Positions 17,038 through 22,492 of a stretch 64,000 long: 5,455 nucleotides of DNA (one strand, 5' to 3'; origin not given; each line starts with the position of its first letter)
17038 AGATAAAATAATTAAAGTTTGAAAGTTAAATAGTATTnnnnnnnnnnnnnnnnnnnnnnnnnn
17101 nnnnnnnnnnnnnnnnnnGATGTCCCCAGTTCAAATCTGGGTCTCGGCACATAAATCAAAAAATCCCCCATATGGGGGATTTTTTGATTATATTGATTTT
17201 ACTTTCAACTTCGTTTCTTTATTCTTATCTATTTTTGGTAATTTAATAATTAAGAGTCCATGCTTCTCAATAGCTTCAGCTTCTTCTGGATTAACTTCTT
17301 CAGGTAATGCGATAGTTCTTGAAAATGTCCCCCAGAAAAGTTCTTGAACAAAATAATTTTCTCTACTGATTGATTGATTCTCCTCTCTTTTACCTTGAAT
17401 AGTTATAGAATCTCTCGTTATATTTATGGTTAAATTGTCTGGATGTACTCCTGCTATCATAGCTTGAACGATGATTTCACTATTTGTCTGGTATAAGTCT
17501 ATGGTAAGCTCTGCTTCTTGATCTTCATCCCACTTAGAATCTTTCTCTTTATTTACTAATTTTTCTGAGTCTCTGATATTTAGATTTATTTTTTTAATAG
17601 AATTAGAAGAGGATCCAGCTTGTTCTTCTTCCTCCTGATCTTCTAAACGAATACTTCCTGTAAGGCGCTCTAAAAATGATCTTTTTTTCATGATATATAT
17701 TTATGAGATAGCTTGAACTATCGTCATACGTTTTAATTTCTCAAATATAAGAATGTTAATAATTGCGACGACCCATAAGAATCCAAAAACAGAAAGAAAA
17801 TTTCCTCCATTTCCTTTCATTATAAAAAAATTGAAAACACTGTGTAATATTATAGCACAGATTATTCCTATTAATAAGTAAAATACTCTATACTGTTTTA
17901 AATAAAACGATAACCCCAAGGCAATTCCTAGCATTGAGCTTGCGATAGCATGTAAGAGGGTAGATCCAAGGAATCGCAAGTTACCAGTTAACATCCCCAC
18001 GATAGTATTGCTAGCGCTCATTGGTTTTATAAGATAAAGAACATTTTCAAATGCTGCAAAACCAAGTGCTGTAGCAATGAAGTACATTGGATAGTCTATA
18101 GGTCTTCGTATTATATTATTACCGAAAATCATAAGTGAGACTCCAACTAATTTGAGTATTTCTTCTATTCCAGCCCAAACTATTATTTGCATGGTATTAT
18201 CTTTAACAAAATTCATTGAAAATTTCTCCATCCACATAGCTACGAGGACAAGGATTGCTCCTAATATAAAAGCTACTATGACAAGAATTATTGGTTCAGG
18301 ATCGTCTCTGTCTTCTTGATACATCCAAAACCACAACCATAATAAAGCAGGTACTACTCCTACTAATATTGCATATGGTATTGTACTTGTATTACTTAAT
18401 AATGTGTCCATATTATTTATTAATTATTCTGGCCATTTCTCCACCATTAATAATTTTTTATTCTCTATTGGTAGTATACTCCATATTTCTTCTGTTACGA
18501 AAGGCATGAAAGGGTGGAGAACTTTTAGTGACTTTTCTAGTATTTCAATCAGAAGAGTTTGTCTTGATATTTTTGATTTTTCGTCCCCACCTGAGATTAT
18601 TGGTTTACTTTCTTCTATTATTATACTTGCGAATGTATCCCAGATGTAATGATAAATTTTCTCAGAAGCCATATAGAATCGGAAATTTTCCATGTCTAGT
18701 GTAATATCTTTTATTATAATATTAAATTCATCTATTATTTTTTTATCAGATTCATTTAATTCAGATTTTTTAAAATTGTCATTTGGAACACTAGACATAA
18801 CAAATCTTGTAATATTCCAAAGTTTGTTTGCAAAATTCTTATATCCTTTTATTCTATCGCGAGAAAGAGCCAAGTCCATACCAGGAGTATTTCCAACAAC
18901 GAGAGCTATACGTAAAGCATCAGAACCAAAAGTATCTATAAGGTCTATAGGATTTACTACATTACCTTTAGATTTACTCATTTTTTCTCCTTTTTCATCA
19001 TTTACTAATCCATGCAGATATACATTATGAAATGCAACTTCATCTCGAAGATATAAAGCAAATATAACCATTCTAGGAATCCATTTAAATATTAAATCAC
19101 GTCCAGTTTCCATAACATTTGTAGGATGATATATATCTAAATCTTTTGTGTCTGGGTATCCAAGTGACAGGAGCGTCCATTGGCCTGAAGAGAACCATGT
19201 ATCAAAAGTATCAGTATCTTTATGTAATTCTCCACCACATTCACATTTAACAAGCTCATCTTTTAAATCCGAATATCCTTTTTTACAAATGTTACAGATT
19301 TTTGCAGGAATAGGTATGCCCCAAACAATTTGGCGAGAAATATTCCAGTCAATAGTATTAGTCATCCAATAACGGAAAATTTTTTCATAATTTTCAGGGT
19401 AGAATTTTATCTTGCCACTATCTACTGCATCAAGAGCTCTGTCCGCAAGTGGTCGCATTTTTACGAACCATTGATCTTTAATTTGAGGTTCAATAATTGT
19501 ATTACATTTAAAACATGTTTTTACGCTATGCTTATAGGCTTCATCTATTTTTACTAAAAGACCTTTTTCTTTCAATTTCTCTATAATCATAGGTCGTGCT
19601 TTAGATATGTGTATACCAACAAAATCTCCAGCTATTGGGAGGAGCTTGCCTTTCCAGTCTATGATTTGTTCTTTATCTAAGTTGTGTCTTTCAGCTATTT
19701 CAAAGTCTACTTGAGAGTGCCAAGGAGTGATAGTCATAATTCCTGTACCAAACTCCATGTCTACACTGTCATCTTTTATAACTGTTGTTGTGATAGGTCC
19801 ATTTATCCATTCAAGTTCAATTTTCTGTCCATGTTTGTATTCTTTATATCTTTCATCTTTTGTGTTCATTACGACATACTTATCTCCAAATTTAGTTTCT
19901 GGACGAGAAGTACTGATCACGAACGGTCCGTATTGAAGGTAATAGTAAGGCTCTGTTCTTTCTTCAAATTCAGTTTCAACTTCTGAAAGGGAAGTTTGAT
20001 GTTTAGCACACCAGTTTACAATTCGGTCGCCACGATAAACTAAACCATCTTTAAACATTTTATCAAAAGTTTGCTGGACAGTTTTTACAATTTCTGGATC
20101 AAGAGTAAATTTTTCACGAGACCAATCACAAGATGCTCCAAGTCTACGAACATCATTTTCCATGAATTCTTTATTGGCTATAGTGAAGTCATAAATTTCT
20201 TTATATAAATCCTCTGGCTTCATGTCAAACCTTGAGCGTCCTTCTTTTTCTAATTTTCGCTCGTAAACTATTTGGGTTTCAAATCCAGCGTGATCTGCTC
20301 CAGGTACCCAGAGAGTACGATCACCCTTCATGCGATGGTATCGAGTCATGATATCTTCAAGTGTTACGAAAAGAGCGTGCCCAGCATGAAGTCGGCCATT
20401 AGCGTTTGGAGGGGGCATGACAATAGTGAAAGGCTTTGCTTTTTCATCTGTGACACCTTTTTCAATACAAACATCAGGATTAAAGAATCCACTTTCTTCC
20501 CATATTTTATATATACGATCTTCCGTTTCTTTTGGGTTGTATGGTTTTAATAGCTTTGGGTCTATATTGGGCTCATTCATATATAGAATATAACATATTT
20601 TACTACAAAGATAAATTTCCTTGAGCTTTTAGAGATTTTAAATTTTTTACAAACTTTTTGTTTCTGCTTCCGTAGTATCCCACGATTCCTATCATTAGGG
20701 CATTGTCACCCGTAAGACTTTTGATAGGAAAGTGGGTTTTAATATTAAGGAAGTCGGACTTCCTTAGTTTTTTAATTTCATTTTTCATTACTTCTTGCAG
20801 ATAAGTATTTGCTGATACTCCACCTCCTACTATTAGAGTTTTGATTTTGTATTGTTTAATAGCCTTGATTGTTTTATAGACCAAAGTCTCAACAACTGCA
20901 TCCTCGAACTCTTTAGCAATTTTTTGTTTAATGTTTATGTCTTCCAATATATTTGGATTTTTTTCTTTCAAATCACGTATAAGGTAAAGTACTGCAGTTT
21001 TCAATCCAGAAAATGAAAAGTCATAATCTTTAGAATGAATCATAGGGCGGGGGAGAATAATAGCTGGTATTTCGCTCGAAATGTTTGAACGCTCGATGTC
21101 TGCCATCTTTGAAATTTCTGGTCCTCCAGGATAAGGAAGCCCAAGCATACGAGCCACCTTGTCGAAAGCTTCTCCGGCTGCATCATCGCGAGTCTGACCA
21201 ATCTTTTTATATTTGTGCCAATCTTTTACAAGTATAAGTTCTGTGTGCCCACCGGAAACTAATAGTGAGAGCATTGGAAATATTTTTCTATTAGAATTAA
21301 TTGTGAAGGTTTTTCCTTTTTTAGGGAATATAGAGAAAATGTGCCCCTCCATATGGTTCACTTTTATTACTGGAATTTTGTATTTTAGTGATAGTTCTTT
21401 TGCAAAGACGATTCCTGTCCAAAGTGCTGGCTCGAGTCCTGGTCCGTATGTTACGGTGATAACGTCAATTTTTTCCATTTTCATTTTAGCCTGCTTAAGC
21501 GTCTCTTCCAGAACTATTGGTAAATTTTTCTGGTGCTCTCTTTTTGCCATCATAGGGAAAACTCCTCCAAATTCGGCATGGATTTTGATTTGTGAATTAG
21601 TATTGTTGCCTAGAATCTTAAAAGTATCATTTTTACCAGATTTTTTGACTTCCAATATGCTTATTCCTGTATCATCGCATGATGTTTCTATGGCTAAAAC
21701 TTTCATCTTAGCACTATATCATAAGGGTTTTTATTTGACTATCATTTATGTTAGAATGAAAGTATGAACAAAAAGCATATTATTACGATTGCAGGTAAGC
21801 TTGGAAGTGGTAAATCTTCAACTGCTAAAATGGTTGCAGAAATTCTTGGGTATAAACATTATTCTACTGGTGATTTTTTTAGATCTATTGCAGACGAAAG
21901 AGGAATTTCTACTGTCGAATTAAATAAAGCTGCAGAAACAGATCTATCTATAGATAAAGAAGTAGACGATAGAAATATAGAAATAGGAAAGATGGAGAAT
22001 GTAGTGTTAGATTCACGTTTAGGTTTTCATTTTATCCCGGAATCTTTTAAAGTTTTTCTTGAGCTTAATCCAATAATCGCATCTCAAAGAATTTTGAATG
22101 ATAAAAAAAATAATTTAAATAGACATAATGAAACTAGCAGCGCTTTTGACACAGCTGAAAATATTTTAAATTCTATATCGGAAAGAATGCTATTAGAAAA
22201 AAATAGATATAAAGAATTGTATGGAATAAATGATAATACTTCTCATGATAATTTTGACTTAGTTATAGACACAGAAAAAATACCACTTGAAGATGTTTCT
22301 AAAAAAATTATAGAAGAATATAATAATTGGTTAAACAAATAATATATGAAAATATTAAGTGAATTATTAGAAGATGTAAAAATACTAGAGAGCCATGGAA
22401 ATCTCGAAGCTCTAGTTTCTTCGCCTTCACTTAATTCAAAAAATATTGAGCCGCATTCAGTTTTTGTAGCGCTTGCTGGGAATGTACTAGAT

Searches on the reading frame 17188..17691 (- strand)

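Call 9: search_protein_families(library=pfam, proteins=[window:17188-17691:-], max_evalue=0.001)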
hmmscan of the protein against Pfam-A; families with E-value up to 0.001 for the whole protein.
window:17188-17691:- (167 aa): 2 families
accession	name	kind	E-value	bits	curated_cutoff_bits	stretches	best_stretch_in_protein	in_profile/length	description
PF00011.27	HSP20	-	1.1e-14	54.8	20.8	1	68-161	4-95/102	Hsp20/alpha crystallin family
PF04969.22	CS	-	0.00011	23.6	21.3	1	64-139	3-64/78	CS domain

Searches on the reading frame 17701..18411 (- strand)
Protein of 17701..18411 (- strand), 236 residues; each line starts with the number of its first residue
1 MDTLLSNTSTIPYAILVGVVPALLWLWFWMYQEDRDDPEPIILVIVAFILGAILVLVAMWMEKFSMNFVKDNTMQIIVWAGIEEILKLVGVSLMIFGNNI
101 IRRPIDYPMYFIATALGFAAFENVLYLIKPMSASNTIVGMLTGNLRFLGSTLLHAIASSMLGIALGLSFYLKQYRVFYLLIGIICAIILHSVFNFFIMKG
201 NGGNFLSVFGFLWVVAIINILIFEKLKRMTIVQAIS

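Call 9: search_protein_families(library=pfam, proteins=[window:17701-18411:-], max_evalue=0.001)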
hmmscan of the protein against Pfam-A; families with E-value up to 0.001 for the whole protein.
window:17701-18411:- (236 aa): 1 family
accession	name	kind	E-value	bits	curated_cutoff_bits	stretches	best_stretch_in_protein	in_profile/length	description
PF13367.11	PrsW-protease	-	6.3e-28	98.1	23.5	1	39-217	1-192/196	PrsW family intramembrane metalloprotease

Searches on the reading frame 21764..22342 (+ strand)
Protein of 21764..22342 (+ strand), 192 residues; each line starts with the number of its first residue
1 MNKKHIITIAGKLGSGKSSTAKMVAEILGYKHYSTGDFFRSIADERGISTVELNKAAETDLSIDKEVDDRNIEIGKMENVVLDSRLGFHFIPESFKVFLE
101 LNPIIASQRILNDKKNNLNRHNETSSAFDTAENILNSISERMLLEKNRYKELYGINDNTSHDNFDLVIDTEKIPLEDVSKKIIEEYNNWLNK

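Call 3: search_protein_families(library=pfam, proteins=[window:21764-22342:+], max_evalue=0.01)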
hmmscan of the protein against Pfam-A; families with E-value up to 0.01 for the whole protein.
window:21764-22342:+ (192 aa): 7 families
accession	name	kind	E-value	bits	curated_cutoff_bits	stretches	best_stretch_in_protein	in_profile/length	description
PF13207.12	AAA_17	-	2.4e-12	47.7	27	1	13-88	4-82/136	AAA domain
PF13189.12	Cytidylate_kin2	-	5e-12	46.8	28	1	6-172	1-176/176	Cytidylate kinase-like family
PF13238.12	AAA_18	-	1.3e-11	45.5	29.4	1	7-120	1-118/128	AAA domain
PF02224.24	Cytidylate_kin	-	8.5e-11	42.4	26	2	7-43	1-37/211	Cytidylate kinase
PF00406.28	ADK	-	0.0011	19.5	26.8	1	10-45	2-37/151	Adenylate kinase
PF20720.3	nSTAND3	-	0.0027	17.9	27.2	1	2-27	15-40/155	Novel STAND NTPase 3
PF00485.24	PRK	-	0.009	16.3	22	0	6-82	1-79/196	Phosphoribulokinase / Uridine kinase family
